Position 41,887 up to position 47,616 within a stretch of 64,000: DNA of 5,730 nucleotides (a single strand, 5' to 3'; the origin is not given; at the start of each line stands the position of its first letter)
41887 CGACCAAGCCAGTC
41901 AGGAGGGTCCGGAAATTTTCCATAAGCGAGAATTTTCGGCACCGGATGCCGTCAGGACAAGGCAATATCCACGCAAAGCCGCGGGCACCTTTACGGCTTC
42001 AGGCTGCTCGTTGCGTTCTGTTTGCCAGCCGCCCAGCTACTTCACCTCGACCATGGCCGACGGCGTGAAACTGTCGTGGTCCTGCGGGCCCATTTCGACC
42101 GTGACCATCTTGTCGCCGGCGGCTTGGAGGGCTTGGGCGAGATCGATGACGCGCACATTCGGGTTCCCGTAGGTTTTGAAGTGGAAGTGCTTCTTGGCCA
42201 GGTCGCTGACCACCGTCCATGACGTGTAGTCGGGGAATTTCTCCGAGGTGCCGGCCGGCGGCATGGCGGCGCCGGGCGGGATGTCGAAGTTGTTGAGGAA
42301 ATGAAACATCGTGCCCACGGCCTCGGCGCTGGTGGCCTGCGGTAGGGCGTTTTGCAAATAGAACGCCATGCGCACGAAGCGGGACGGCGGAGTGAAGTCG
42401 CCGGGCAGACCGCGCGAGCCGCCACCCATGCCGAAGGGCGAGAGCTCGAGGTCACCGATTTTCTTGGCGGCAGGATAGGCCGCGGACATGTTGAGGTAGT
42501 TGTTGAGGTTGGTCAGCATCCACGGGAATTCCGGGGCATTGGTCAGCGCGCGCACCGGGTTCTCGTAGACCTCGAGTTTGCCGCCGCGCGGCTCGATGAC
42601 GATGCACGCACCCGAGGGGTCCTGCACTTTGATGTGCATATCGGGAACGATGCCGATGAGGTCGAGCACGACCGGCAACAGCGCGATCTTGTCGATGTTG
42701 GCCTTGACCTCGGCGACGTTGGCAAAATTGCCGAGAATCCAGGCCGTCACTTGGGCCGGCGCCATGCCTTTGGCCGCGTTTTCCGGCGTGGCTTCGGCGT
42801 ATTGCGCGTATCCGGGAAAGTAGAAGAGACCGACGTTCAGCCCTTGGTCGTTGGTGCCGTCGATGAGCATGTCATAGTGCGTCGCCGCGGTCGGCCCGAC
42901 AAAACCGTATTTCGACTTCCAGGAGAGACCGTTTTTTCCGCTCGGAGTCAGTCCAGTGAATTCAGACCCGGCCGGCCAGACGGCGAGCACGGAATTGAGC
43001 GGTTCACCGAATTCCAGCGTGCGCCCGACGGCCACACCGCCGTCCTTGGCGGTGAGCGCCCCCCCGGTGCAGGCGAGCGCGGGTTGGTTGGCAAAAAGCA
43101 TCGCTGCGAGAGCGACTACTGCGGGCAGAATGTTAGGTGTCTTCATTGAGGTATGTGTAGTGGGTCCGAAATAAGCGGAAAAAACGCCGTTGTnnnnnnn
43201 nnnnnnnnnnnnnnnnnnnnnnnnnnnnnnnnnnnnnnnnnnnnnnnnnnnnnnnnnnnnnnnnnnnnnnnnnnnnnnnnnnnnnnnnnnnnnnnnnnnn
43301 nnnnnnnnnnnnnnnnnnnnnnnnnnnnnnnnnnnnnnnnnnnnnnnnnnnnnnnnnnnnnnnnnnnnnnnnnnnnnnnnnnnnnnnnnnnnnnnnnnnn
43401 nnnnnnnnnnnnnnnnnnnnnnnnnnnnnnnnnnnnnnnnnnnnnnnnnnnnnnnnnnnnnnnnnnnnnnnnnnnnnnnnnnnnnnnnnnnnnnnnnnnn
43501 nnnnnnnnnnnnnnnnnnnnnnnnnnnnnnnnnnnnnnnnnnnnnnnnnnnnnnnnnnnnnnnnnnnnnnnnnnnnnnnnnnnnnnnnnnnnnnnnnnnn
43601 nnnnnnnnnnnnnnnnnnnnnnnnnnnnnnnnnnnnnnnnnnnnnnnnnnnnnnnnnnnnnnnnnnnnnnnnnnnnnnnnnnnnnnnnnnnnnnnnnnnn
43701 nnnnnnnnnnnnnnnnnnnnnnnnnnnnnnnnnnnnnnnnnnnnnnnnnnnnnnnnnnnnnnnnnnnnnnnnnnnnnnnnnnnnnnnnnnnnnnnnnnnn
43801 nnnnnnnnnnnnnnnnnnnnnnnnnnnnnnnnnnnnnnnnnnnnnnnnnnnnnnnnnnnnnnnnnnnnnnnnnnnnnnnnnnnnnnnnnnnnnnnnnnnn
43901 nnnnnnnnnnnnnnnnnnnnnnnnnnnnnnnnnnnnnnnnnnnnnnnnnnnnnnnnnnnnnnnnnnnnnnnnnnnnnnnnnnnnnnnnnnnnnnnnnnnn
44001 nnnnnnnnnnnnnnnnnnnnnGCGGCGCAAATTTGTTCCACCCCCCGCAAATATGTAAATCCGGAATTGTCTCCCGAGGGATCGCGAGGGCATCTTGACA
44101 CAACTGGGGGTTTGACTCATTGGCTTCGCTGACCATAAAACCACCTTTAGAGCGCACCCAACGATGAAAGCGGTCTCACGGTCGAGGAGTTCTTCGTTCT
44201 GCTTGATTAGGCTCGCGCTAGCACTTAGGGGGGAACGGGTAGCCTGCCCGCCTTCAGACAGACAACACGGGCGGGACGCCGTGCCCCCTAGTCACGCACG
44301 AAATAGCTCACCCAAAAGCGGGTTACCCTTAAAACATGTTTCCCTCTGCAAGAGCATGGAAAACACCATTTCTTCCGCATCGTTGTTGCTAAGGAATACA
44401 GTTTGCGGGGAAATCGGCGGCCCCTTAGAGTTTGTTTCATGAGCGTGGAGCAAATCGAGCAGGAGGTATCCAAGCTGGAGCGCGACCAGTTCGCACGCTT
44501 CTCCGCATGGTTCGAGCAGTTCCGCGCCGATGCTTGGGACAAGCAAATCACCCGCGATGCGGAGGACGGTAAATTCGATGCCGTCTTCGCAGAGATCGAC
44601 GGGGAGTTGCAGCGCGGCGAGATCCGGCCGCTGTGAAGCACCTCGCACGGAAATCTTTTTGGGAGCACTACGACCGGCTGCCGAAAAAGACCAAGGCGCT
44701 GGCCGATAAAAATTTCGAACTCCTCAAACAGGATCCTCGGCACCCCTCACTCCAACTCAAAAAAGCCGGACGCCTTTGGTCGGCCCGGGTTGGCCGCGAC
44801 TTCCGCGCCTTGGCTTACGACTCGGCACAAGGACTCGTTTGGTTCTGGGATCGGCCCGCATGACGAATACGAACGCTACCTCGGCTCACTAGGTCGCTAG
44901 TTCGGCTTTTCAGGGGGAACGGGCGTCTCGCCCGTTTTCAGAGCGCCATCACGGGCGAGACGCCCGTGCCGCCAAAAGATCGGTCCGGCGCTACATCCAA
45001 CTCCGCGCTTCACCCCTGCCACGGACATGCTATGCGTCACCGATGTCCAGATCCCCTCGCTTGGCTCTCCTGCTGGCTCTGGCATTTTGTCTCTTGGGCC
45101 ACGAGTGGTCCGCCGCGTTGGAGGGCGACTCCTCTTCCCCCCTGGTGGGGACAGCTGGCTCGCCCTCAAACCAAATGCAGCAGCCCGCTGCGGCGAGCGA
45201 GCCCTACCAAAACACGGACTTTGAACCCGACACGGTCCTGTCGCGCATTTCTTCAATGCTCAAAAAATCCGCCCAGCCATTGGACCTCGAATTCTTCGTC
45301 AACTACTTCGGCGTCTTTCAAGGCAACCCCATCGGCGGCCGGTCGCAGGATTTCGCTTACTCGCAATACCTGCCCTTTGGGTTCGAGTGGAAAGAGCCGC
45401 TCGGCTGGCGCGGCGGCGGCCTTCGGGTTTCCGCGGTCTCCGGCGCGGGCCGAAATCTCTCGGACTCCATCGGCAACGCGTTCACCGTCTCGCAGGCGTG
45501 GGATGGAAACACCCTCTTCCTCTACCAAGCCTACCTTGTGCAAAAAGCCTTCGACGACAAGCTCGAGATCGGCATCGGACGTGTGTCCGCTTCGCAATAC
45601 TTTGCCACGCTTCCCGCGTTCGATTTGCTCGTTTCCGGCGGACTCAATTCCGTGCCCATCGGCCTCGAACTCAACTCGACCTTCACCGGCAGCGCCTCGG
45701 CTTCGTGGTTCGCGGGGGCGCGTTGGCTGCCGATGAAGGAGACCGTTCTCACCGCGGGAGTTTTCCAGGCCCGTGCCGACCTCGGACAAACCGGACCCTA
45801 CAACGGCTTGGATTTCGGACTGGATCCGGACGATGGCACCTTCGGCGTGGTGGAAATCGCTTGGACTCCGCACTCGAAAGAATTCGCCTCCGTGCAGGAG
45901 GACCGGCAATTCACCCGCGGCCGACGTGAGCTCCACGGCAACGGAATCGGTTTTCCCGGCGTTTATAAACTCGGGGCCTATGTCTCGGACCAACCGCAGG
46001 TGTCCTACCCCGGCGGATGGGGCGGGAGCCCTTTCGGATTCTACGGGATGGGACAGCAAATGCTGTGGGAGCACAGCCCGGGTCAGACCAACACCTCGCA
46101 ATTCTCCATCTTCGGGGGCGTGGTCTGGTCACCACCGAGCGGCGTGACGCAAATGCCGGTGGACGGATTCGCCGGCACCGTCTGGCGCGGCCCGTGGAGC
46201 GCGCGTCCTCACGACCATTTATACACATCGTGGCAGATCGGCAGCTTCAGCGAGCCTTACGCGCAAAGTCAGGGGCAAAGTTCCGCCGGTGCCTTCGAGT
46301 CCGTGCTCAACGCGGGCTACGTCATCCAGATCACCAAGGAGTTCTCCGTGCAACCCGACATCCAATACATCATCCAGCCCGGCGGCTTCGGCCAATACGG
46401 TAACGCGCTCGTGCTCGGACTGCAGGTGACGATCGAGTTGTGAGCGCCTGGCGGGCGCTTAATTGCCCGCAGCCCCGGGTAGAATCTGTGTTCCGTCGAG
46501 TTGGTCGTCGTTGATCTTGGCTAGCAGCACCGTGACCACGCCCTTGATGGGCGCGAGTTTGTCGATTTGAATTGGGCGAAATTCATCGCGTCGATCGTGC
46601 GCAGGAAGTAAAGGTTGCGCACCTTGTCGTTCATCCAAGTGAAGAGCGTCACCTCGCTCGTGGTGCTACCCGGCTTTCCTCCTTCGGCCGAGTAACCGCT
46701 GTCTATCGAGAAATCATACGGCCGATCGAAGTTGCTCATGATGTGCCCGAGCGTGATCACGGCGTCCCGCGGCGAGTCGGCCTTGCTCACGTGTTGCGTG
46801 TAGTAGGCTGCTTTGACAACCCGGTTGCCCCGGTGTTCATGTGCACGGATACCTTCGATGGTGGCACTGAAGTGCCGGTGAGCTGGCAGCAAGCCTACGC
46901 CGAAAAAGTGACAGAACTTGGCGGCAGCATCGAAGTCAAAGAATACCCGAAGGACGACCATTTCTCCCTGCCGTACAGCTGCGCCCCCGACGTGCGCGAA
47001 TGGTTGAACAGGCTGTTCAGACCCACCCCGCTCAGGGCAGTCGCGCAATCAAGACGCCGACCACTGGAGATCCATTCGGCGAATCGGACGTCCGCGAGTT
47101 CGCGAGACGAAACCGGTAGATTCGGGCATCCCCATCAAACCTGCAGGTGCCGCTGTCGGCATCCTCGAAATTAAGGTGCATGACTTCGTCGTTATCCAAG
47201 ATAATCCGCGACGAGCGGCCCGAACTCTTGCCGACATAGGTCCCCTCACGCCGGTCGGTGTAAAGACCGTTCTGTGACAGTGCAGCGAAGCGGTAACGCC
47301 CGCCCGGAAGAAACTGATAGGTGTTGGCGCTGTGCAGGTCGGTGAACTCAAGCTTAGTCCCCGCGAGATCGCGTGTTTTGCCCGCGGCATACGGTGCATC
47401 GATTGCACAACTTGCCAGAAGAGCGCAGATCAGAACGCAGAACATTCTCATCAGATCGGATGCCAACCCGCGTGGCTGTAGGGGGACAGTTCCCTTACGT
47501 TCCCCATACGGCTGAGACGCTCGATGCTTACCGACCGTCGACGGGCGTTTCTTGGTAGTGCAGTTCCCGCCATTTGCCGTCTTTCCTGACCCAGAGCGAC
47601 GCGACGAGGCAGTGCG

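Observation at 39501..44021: Outer-membrane barrel gene followed by three tandem secreted choloylglycine-hydrolase-family paralogues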

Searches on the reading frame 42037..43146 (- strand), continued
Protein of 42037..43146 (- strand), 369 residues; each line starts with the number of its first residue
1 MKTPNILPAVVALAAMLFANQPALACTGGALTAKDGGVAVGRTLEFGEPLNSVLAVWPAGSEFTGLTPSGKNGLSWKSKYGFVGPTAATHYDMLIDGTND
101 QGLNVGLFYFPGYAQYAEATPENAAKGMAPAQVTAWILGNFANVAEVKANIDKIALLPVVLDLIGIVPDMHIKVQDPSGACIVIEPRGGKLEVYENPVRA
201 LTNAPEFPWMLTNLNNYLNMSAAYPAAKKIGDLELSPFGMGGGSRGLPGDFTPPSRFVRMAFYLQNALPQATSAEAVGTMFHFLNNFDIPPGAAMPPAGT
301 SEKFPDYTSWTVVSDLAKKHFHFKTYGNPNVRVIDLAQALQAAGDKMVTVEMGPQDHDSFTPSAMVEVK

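Call 73: predict_structure(alignment_id=A3)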
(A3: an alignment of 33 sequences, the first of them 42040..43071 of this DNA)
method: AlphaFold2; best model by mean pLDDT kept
length: 344 residues; sequences in the alignment: 33
mean_pLDDT: 79.1   pTM: 0.82
mean pLDDT of the five models: 79.1, 78.5, 77.0, 76.0, 75.2
residues with pLDDT >= 90: 167; 70-90: 86; 50-70: 29; < 50: 62
segments of 3 or more residues with pLDDT < 50: 179-205, 208-228, 265-278
pLDDT, mean of each block of 10 residues (from residue 1): 87 87 81 98 94 98 91 97 79 92 96 98 97 88 89 91 89 67 41 38 47 30 42 73 90 89 51 44 81 94 88 97 92 76 75
secondary structure, 60 per line:
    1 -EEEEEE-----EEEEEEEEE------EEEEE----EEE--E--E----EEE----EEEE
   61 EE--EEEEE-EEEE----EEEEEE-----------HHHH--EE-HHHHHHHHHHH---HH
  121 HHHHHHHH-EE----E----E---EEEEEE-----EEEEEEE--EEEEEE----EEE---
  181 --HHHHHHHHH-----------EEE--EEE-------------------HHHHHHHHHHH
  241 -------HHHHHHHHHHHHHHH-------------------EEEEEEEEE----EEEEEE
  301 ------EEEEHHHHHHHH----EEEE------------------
elements in order: E2-7 E13-21 E28-32 E37-39 E50-52 E57-62 E65-69 E71-74 E79-84 H96-99 H105-115 H119-128 E145-150 E156-162 E165-170 E175-177 H183-191 E203-205 E208-210 H230-240 H248-262 E282-290 E295-300 E307-310 H311-318 E323-326

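Call 75: fold_search(model_id=the predicted structure, library=pdb)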
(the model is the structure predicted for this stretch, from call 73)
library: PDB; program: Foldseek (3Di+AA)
matches with E <= 10: 250; with E <= 0.001: 88
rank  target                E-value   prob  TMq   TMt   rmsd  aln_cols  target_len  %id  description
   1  2z71_C                6.9e-27  1.00  0.83  0.86   4.0       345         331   28  Structure of truncated mutant CYS1GLY of penicillin V acylase from bacillus sphaericus co-crystallized with penicillin (released 2008-08-26)
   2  3pva_A                1.3e-26  1.00  0.84  0.86   3.9       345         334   29  PENICILLIN V ACYLASE FROM B. SPHAERICUS (released 1999-11-15)
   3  2quy_A                1.4e-26  1.00  0.84  0.87   3.8       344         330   28  Truncated mutant ASN175ALA of penicillin v acylase from bacillus sphaericus (released 2008-08-26)
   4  2quy_F                5.4e-26  1.00  0.82  0.86   4.0       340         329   28  Truncated mutant ASN175ALA of penicillin v acylase from bacillus sphaericus (released 2008-08-26)
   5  2pva_A                6.0e-26  1.00  0.83  0.86   4.0       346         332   28  OXIDIZED PENICILLIN V ACYLASE FROM B. SPHAERICUS (released 2000-07-26)
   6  2oqc_A                7.1e-26  1.00  0.83  0.89   3.1       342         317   28  Crystal Structure of Penicillin V acylase from Bacillus subtilis (released 2008-01-15)
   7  2z71_A                2.2e-25  1.00  0.81  0.85   4.1       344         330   28  Structure of truncated mutant CYS1GLY of penicillin V acylase from bacillus sphaericus co-crystallized with penicillin (released 2008-08-26)
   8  2iwm_A                3.5e-25  1.00  0.83  0.86   3.9       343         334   28  precursor mutant Cys1Ser of Penicillin V Acylase from Bacillus sphaericus (released 2007-08-07)
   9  2rg2                  4.9e-25  1.00  0.77  0.81   4.5       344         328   28  Crystal structure of variant R18L of conjugated bile acid hydrolase from Clostridium perfringens (released 2009-02-17)
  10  2iwm_C                6.6e-25  1.00  0.81  0.84   4.2       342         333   28  precursor mutant Cys1Ser of Penicillin V Acylase from Bacillus sphaericus (released 2007-08-07)
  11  2bjf                  7.8e-25  1.00  0.78  0.82   4.4       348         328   29  Crystal Structure of Conjugated Bile Acid Hydrolase from Clostridium perfringens in Complex with Reaction Products Tauri (released 2005-03-03)
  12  2rf8_A                2.4e-24  1.00  0.80  0.83   4.3       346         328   28  Crystal Structure of the mutant C2A conjugated bile acid hydrolase from Clostridium perfringens (released 2008-10-07)
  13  8bls_A                4.8e-24  1.00  0.78  0.84   4.5       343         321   27  Structure of Lactobacillus salivarius (Ls) bile salt hydrolase(BSH) in complex with Glycocholate (GCA) (released 2023-03-08)
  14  5hke_A                1.1e-23  1.00  0.78  0.84   4.4       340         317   27  bile salt hydrolase from Lactobacillus salivarius (released 2016-05-11)
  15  8vsy_B                1.3e-23  1.00  0.76  0.81   4.4       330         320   30  Bile salt hydrolase from Arthrobacter citreus with covalent inhibitor AAA-10 bound (released 2024-02-07)
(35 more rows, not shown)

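Call 76: find_encoding_contigs(protein=P0314, flank=8000, max_places=1)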
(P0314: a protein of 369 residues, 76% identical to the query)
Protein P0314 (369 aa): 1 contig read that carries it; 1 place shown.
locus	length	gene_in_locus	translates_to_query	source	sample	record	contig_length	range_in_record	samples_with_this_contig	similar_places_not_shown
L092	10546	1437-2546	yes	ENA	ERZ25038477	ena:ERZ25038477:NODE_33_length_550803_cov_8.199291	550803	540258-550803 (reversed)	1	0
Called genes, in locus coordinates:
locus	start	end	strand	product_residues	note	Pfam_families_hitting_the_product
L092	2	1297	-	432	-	?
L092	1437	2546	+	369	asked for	PF02275:CBAH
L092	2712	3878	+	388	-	PF02275:CBAH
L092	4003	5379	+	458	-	PF00654:Voltage_CLC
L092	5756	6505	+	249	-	-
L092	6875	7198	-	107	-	-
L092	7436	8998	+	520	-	PF00875:DNA_photolyase, PF03441:FAD_binding_7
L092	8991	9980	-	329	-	PF01593:Amino_oxidase, PF13450:NAD_binding_8, PF01593:Amino_oxidase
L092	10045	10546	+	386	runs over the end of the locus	PF03441:FAD_binding_7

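Call 77: find_encoding_contigs(protein=P0335, flank=8000, max_places=1)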
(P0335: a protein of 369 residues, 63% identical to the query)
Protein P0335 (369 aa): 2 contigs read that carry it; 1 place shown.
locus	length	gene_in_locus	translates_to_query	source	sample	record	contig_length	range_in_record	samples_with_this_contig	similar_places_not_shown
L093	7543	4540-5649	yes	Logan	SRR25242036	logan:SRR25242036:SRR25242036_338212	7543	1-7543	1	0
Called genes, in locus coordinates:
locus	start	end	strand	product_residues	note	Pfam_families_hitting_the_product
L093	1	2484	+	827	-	?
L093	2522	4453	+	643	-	PF07696:7TMR-DISMED2, PF07695:7TMR-DISM_7TM, PF02518:HATPase_c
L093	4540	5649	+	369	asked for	PF02275:CBAH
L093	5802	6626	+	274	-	-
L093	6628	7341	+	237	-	PF00072:Response_reg, PF00486:Trans_reg_C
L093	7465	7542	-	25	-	?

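Call 80: find_related_loci(query=A4, collection=metagenome_contigs, flank=6000)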
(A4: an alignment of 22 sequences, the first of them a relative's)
Query A4 (369 aa) in metagenome_contigs; peptide patterns used: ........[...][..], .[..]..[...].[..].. (x = any residue, [..] = any of these).
324 stretches matched a pattern; 172 encode a relative of the query (tblastn E <= 1e-3); the best 80 are kept; 80 distinct loci.
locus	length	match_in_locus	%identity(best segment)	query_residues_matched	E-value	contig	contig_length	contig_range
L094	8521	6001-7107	70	1-369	1e-178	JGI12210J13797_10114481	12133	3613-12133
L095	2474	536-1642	68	1-369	1e-178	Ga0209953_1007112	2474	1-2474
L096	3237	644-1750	66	1-369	3e-168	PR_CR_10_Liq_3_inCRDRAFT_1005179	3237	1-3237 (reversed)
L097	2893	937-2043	63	1-369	1e-166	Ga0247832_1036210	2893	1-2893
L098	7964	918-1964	66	22-365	2e-155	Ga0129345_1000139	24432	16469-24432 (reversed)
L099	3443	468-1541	63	12-369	5e-161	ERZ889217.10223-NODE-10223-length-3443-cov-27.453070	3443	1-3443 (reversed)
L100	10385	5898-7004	62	1-369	5e-154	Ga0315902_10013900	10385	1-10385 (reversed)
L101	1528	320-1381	68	1-355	8e-168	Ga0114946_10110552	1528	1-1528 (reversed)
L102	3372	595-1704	62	1-369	7e-159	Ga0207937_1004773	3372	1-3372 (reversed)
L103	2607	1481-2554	62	11-369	2e-160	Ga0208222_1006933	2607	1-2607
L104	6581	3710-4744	63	11-355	2e-149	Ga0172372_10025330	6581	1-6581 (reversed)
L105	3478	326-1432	61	1-369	1e-152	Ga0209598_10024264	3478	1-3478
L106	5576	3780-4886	61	1-369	4e-148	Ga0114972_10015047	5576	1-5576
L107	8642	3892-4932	63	12-355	4e-146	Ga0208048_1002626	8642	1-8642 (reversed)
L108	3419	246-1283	61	24-369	2e-148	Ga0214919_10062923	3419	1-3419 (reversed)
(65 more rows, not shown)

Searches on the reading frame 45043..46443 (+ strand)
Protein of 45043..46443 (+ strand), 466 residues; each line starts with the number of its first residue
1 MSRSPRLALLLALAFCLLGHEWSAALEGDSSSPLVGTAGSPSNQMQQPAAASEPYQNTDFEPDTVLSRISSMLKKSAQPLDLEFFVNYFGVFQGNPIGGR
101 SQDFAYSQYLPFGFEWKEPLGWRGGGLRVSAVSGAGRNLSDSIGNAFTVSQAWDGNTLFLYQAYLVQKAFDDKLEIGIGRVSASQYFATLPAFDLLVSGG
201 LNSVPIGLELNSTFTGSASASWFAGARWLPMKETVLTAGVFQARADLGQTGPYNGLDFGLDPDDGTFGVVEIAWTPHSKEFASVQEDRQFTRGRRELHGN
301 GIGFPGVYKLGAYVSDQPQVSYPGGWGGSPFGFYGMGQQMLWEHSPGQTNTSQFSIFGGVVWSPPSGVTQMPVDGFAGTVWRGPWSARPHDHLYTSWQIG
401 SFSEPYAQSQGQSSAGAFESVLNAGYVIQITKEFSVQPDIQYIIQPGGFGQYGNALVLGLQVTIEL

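Call 4: search_protein_families(library=ncbifam, proteins=[window:45043-46443:+], max_evalue=0.01)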
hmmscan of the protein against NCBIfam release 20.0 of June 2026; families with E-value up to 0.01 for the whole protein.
window:45043-46443:+ (466 aa): 0 families

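Call 5: search_protein_families(library=pfam, proteins=[window:45043-46443:+], max_evalue=0.01)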
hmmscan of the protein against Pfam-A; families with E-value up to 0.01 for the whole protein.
window:45043-46443:+ (466 aa): 1 family
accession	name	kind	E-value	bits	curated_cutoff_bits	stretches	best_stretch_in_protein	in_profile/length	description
PF04966.18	OprB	-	2.9e-38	132.7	22.9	1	103-465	3-371/372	Carbohydrate-selective porin, OprB family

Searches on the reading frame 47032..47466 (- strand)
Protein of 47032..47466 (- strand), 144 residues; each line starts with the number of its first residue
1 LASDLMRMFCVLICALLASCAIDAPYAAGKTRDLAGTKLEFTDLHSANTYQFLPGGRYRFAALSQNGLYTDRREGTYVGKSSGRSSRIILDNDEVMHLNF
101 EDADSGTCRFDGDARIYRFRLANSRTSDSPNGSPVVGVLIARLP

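Call 5: search_protein_families(library=pfam, proteins=[window:47032-47466:-], max_evalue=0.01)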
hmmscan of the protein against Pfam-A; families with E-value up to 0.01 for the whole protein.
window:47032-47466:- (144 aa): 0 families
